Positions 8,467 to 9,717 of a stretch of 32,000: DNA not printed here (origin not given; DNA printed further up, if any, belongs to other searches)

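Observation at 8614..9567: Stand-alone Mrr-type nuclease with an unrecognised N-terminal domain as terminal cargo of the island: candidate single-gene anti-phage effector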

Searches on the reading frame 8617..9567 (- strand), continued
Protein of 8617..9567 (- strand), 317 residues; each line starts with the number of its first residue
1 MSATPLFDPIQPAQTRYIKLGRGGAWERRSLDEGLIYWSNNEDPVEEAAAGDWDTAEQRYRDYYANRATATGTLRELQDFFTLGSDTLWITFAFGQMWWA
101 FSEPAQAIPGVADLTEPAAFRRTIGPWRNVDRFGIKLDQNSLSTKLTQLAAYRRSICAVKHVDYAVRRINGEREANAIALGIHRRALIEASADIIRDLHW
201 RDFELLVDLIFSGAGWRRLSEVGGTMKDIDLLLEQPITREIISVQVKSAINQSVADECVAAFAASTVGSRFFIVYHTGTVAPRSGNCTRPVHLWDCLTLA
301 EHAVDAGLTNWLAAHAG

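Call 28: predict_structure(alignment_id=A1)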
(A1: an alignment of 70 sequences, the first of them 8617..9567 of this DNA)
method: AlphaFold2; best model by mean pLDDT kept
length: 317 residues; sequences in the alignment: 70
mean_pLDDT: 93.2   pTM: 0.80
mean pLDDT of the five models: 93.2, 93.2, 92.8, 92.6, 92.5
residues with pLDDT >= 90: 264; 70-90: 45; 50-70: 7; < 50: 1
segments of 3 or more residues with pLDDT < 50: none
pLDDT, mean of each block of 10 residues (from residue 1): 87 97 93 96 94 97 94 96 98 97 96 88 98 97 83 85 96 90 97 96 96 95 71 97 96 94 93 94 84 97 98 92
secondary structure, 60 per line:
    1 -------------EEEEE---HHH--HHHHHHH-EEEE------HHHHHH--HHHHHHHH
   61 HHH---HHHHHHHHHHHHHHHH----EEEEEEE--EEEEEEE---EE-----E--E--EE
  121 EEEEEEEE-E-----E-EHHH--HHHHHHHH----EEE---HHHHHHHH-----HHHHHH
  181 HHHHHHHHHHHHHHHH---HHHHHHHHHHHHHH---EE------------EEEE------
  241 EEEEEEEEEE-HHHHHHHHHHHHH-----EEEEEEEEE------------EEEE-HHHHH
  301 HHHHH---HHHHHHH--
elements in order: E14-18 H27-33 E35-38 H45-50 H53-63 H67-82 E87-93 E96-102 E119-128 H144-151 E156-158 H162-169 H175-196 H200-213 E231-234 E241-250 H252-264 E270-278 E291-294 H296-305 H309-315

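Call 33: fold_search(model_id=the predicted structure, library=pdb)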
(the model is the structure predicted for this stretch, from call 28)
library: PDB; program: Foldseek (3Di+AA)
matches with E <= 10: 562; with E <= 0.001: 0
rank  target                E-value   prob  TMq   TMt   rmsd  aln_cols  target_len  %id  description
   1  6p4w_B                4.4e-03  0.51  0.20  0.17  27.2       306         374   10  XPB helicase in a complex with truncated Bax1 from Sulfurisphaera tokodaii at 2.96 Angstrom resolution (released 2020-06-03)
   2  6m9g_B                5.3e-03  0.93  0.17  0.19  14.3       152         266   12  BbvCI B2 dimer with Ta6Br14 clusters (released 2018-11-14)
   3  6m9g_A                5.7e-03  0.92  0.17  0.19  14.0       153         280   12  BbvCI B2 dimer with Ta6Br14 clusters (released 2018-11-14)
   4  6mag_A                8.2e-03  0.90  0.17  0.19  13.6       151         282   11  native BbvCI B2 dimer in space group C222 (released 2018-11-14)
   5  2vld_B                2.7e-02  0.98  0.21  0.27   4.1       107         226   11  crystal structure of a repair endonuclease from Pyrococcus abyssi (released 2009-05-19)
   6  1fok_A                3.0e-02  0.80  0.22  0.14  10.3       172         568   13  STRUCTURE OF RESTRICTION ENDONUCLEASE FOKI BOUND TO DNA (released 1997-12-03)
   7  2vld_A                3.4e-02  0.98  0.21  0.28   4.1       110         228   12  crystal structure of a repair endonuclease from Pyrococcus abyssi (released 2009-05-19)
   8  9bgk_F                4.4e-02  0.23  0.20  0.06  25.8       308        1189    9  Structure of V.cholera DdmDE (2D:1E) in complex with DNA (released 2024-10-23)
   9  6maf_C                4.9e-02  0.54  0.16  0.18  14.2       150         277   12  native BbvCI A2B2 tetramer at low resolution (released 2018-11-14)
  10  6p4w_D                5.6e-02  0.96  0.22  0.19   3.9       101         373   15  XPB helicase in a complex with truncated Bax1 from Sulfurisphaera tokodaii at 2.96 Angstrom resolution (released 2020-06-03)
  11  2fqz_C                5.6e-02  0.60  0.20  0.21  14.2       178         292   12  Metal-depleted Ecl18kI in complex with uncleaved DNA (released 2006-06-20)
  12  2gb7_C                9.1e-02  0.41  0.18  0.20  12.2       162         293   14  Metal-depleted Ecl18kI in complex with uncleaved, modified DNA (released 2006-06-20)
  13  6p4o_D                9.7e-02  0.38  0.22  0.15  23.5       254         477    7  Complex of XPB helicase with Bax1 endonuclease from Sulfurisphaera tokodaii at 3.15 Angstroms resolution (released 2020-06-03)
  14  5gke_A                1.1e-01  0.90  0.19  0.24   3.6        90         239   14  Structure of EndoMS-dsDNA1 complex (released 2016-11-02)
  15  2gb7_A                1.2e-01  0.60  0.21  0.23  12.4       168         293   13  Metal-depleted Ecl18kI in complex with uncleaved, modified DNA (released 2006-06-20)
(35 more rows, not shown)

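Call 35: search_protein_families(library=pfam, alignment_id=A1, max_evalue=10)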
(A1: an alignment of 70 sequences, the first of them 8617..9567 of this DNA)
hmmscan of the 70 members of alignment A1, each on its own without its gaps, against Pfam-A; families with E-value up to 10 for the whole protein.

A. member 1, window:8617-9567:- (317 aa): 1 family
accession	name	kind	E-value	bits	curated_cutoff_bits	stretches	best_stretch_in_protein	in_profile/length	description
PF04471.18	Mrr_cat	-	3.8e-07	30.6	21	1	195-301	1-113/115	Restriction endonuclease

B. families by the number of members that match (of 70 scanned): 15 families
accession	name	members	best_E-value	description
PF04471.18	Mrr_cat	70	9.7e-11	Restriction endonuclease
PF18154.6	pPIWI_RE_REase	5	0.048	REase associating with pPIWI_RE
PF06761.17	IcmF-related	4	0.003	Intracellular multiplication and human macrophage-killing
PF13156.12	Mrr_cat_2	3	0.023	Restriction endonuclease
PF02021.23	UPF0102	2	0.049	Uncharacterised protein family UPF0102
PF25480.1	DUF7904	2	0.099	Domain of unknown function (DUF7904)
PF11142.13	DUF2917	1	0.014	Protein of unknown function (DUF2917)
PF16566.10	CREPT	1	0.018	Cell-cycle alteration and expression-elevated protein in tumour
PF05746.21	DALR_1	1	0.062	DALR anticodon binding domain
PF24523.1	DUF7595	1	0.063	Domain of unknown function (DUF7595)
PF16710.10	CTXphi_pIII-N1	1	0.11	N-terminal N1 domain of Vibrio phage CTXphi pIII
PF09615.15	Cas_Csy3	1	0.15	CRISPR-associated protein (Cas_Csy3)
PF08464.15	Gemini_AC4_5_2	1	0.2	Geminivirus AC4/5 conserved region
PF10443.15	RNA12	1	0.24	RNA12 protein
PF10041.14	DUF2277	1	0.33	Uncharacterized conserved protein (DUF2277)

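Call 42: find_related_loci(query=A1, collection=genome_contigs, flank=10000)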
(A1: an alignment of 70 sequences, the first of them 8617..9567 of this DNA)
Query A1 (317 aa) in genome_contigs; peptide patterns used: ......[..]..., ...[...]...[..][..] (x = any residue, [..] = any of these).
230 stretches matched a pattern; 205 encode a relative of the query (tblastn E <= 1e-3); the best 80 are kept; 80 distinct loci.
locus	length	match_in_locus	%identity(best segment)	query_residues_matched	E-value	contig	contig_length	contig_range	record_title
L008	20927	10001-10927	49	10-317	1e-86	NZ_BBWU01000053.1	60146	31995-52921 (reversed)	Sphingomonas changbaiensis NBRC 104936, whole genome shotgun sequence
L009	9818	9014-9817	53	10-277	1e-83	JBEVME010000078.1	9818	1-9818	MAG: Sphingobium sp. isolate T4R3BO.66.metabat2 T4R3BO.66.metabat2_k133_486920, whole genome shotgun sequence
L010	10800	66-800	56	68-312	3e-77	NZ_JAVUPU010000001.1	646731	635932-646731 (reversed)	Sphingosinicella sp. GR2756 Scaffold1, whole genome shotgun sequence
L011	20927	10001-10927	46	7-317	7e-77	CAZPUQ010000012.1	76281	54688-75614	MAG TPA_asm: uncultured Hyphomicrobium sp. isolate binchicken_co242_273 genome assembly, contig: NODE_881_length_76281_c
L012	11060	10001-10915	44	10-316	5e-75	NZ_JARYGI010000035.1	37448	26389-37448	MAG: Sphingobium sp. isolate MAG1_BQ1 NODE_35_length_37448_cov_318.463622, whole genome shotgun sequence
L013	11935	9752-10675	44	5-312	1e-74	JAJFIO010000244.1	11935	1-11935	MAG: Alphaproteobacteria bacterium isolate OFTM367 OFTM367_243, whole genome shotgun sequence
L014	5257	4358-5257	51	10-308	2e-74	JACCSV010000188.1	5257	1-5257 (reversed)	MAG: Sphingomonas sp. isolate MGR_bin57 SD2897-2912_k127_6191280, whole genome shotgun sequence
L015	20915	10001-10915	44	7-312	1e-73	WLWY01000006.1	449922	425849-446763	MAG: Alphaproteobacteria bacterium isolate MH-Pat-all_autometa_1-15 scf7180000017542.449922, whole genome shotgun sequen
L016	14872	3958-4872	44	7-312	6e-73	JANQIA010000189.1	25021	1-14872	MAG: Rhodovibrionaceae bacterium isolate PL24a_bin.31 k99_4752280, whole genome shotgun sequence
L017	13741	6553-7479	41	7-317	3e-72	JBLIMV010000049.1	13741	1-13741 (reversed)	MAG: Paracoccaceae bacterium isolate 3300053785_58 Ga0535658_0011858, whole genome shotgun sequence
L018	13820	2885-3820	42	4-317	1e-69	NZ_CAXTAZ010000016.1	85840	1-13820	MAG: uncultured Enterovirga sp. isolate private_T1887_metawrap_bin.11 private_T1887_metawrap_bin.11_16, whole genome sho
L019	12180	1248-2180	42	7-317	1e-69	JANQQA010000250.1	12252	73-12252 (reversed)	MAG: Bythopirellula sp. isolate IP29b_bin.185 k99_2366350, whole genome shotgun sequence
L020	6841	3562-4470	43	9-312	3e-68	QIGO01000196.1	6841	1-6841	MAG: Alphaproteobacteria bacterium isolate SZUA-147 Ga0063293_10015122, whole genome shotgun sequence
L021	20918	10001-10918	42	9-317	3e-68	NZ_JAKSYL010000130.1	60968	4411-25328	Methylobacterium sp. J-048 k141_12548, whole genome shotgun sequence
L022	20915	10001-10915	40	9-312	2e-68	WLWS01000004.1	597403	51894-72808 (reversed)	MAG: Gammaproteobacteria bacterium isolate MH-Pat-SR_autometa_4-1 NODE_16_length_597403_cov_10.606442, whole genome shot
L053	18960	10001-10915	38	10-316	1e-55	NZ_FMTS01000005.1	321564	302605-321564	Asticcacaulis taihuensis strain CGMCC 1.3431, whole genome shotgun sequence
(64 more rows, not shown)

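Call 53: search_solved_structures(query=A1, max_evalue=10, show_alignments=3)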
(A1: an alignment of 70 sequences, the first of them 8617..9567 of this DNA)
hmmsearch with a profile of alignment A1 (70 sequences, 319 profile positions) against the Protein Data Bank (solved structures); distinct sequences matched with E-value up to 10: 4.
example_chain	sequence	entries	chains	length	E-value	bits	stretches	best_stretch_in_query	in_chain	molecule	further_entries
2etn_A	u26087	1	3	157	0.015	17.8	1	236-268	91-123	anti-cleavage anti-GreA transcription factor Gfh1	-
4wqt_X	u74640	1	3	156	0.048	16.2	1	236-268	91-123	RNA cleavage stimulating factor (GreA/Gfh1 chimeric protein Gre-C1)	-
2f23_A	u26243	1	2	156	0.05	16.1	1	236-268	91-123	Anti-cleavage anti-greA transcription factor gfh1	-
2eul_A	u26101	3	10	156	0.051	16.1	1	236-268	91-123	anti-cleavage anti-GreA transcription factor Gfh1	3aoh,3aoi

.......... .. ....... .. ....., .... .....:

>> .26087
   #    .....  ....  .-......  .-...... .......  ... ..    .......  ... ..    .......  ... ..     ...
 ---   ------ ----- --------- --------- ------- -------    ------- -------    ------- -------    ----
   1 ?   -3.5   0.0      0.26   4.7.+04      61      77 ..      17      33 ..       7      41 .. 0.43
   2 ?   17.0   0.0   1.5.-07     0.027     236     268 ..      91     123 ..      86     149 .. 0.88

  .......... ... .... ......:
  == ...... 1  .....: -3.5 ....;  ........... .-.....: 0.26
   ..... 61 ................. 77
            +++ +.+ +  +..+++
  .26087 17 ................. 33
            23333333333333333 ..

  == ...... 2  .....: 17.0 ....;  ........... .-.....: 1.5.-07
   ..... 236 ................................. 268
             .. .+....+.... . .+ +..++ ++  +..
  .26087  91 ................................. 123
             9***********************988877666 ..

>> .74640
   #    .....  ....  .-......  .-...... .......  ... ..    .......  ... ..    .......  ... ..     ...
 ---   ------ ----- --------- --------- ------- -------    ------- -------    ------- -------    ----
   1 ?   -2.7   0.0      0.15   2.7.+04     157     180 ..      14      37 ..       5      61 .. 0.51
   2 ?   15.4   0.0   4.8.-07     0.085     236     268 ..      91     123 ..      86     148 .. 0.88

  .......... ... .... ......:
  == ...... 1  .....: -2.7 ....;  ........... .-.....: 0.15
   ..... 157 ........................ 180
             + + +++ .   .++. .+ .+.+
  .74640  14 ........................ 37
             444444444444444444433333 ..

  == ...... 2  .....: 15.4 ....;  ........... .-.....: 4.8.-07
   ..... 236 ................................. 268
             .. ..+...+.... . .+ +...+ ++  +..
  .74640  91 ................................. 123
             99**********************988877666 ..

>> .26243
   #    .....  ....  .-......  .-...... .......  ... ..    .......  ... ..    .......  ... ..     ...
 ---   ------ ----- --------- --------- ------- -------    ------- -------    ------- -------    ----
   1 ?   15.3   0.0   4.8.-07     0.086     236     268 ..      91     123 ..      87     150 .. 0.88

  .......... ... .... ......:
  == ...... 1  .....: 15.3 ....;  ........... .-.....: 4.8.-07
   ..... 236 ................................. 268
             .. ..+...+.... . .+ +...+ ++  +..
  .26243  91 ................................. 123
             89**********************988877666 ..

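Call 61: search_dna_similar(query=window:8617-9567:-, collection=phages, mode=protein, max_evalue=0.001, max_rows=20)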
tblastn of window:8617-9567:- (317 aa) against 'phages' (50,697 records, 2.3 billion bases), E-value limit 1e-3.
No match.

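Call 62: search_dna_similar(query=window:8617-9567:-, collection=plasmids, mode=protein, max_evalue=0.001, max_rows=20)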
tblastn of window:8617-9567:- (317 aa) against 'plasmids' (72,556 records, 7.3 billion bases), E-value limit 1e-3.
Records with a match: 116; places in all: 116; records where one place covers at least 80% of the query: 116.
Best place of each record, by identity: <60% 116.
By first word of the organism name: Klebsiella 101; Raoultella 3; Enterobacter 2; Sphingobium 2; Novosphingobium 1; Escherichia 1; Rhizorhabdus 1; Pantoea 1; Sinorhizobium 1; Sphingomonas 1; and 2 more.
By predicted mobility (MOB-suite, as given by PLSDB): conjugative 74; non-mobilizable 39; mobilizable 3.
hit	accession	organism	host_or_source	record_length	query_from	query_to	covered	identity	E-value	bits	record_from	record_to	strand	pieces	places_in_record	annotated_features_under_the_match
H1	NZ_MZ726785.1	Raoultella ornithinolytica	-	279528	6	312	97%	36.1%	2e-47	177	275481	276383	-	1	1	hypothetical protein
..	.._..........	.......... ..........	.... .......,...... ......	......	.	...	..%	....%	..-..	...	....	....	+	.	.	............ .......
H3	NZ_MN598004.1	Enterobacter cloacae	-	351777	6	312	97%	36.1%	2e-47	177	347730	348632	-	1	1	hypothetical protein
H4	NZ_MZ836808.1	Klebsiella pneumoniae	-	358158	6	312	97%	36.1%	2e-47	177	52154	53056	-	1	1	hypothetical protein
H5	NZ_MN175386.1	Klebsiella pneumoniae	-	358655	6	312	97%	36.1%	2e-47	177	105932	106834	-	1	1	hypothetical protein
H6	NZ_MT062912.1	Raoultella ornithinolytica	-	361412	6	312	97%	36.1%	2e-47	177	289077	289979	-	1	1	hypothetical protein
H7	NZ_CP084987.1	Klebsiella pneumoniae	Homo sapiens,blood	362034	6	312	97%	36.1%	2e-47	177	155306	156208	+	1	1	hypothetical protein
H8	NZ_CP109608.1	Klebsiella pneumoniae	Pure culture,clinical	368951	6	312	97%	36.1%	2e-47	177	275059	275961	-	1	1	hypothetical protein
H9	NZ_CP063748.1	Klebsiella pneumoniae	Homo sapiens,sputum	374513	6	312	97%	36.1%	2e-47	177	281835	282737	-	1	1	hypothetical protein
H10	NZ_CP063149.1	Klebsiella pneumoniae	Homo sapiens,blood culture from maile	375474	6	312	97%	36.1%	2e-47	177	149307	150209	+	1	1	hypothetical protein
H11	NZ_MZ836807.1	Klebsiella oxytoca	-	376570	6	312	97%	36.1%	2e-47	177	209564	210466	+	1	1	hypothetical protein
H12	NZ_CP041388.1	Raoultella ornithinolytica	whole organism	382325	6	312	97%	36.1%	2e-47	177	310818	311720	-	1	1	hypothetical protein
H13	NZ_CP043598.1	Klebsiella pneumoniae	Homo sapiens,culture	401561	6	312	97%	36.1%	2e-47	177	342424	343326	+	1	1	hypothetical protein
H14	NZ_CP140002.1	Novosphingobium capsulatum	-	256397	17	312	93%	36.8%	3e-43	165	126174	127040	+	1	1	hypothetical protein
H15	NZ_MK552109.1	Klebsiella pneumoniae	Homo sapiens,urine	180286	6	312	97%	35.5%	4e-47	176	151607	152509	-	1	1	hypothetical protein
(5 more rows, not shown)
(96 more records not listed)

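Call 63: get_annotated_region(hit=H2, flank=8000)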
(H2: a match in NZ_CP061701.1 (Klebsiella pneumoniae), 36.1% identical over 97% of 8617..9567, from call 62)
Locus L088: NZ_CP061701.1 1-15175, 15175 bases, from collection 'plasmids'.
description: Klebsiella pneumoniae strain C39 plasmid pC39-334kb, complete sequence
organism: Klebsiella pneumoniae (NCBI taxid 573)
taxonomy: Bacteria; Pseudomonadota; Gammaproteobacteria; Enterobacterales; Enterobacteriaceae; Klebsiella; Klebsiella pneumoniae
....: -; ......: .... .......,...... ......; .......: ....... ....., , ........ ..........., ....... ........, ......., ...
typing (MOB-suite, as given by PLSDB): conjugative; replicon IncU; relaxase MOBH; mating-pair formation MPF_F
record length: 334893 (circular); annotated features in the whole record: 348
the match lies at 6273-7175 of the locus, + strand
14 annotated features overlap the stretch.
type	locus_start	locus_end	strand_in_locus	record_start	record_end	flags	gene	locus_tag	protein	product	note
CDS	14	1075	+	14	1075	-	-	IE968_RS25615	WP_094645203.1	hypothetical protein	-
CDS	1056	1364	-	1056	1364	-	-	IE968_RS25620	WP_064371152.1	hypothetical protein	-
CDS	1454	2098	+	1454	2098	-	-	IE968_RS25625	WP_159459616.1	hypothetical protein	-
CDS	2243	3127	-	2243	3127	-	-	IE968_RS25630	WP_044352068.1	RepB family plasmid replication initiator protein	GO:0006270 - DNA replication initiation [Evidence IEA]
CDS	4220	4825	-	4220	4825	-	-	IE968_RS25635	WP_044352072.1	hypothetical protein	-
CDS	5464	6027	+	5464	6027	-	-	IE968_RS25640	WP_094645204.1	hypothetical protein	-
CDS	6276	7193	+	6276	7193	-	-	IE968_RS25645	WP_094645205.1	hypothetical protein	-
CDS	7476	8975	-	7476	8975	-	-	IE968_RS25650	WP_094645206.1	lipopolysaccharide kinase InaA family protein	-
CDS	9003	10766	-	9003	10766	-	-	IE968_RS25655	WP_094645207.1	PP2C family serine/threonine-protein phosphatase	-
CDS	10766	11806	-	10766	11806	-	-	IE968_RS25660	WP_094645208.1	TerY-C metal binding domain-containing protein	-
CDS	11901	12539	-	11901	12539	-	-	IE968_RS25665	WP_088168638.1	VWA domain-containing protein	-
CDS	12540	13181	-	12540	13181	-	-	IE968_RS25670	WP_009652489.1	TerD family protein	GO:0006950 - response to stress [Evidence IEA]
CDS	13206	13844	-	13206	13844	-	-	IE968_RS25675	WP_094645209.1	VWA domain-containing protein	-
CDS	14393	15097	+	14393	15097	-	-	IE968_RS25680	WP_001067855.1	IS6-like element IS26 family transposase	GO:0006313 - DNA transposition [Evidence IEA]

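Call 64: get_annotated_region(hit=H15, flank=8000)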
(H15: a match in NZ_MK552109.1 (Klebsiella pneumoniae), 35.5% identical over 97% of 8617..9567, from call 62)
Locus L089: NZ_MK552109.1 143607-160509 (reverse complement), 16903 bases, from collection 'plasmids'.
description: Klebsiella pneumoniae strain KpnU95 plasmid pKpnU95, complete sequence
organism: Klebsiella pneumoniae (NCBI taxid 573)
taxonomy: Bacteria; Pseudomonadota; Gammaproteobacteria; Enterobacterales; Enterobacteriaceae; Klebsiella; Klebsiella pneumoniae
host: -; source: Homo sapiens,urine; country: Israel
typing (MOB-suite, as given by PLSDB): non-mobilizable; replicon IncFIB
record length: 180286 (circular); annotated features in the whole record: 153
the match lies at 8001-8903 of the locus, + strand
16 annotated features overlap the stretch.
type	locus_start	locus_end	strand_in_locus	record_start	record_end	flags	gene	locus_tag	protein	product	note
CDS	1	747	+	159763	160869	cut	-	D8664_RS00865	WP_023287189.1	alkene reductase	-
CDS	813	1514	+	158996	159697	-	-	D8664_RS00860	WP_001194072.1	DsbA family oxidoreductase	-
CDS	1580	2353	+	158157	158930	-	-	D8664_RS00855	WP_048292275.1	SDR family oxidoreductase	-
CDS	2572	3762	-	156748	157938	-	-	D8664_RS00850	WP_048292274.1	aminotransferase class I/II-fold pyridoxal phosphate-dependent enzyme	GO:0009058 - biosynthetic process [Evidence IEA]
CDS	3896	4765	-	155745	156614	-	-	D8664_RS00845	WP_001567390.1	DMT family transporter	GO:0055085 - transmembrane transport [Evidence IEA]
CDS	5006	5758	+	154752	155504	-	-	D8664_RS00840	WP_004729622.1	alpha/beta hydrolase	-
CDS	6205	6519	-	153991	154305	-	-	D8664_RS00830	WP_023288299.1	hypothetical protein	-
CDS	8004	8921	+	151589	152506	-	-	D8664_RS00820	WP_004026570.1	hypothetical protein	-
CDS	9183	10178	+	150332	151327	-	-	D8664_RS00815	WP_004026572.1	hypothetical protein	-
CDS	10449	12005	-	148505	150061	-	-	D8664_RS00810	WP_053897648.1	PAS domain-containing methyl-accepting chemotaxis protein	-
CDS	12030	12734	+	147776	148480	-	-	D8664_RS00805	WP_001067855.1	IS6-like element IS26 family transposase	GO:0006313 - DNA transposition [Evidence IEA]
CDS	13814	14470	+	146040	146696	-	-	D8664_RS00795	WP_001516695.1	quinolone resistance pentapeptide repeat protein QnrS1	-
predicted_resistance_gene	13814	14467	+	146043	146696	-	qnrS1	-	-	quinolone resistance pentapeptide repeat protein QnrS1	predicted by amrfinderplus; class QUINOLONE; identity 100.0%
CDS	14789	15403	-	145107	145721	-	-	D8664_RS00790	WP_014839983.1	recombinase family protein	GO:0006310 - DNA recombination [Evidence IEA]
CDS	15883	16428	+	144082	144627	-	-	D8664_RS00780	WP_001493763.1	plasmid pRiA4b ORF-3 family protein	-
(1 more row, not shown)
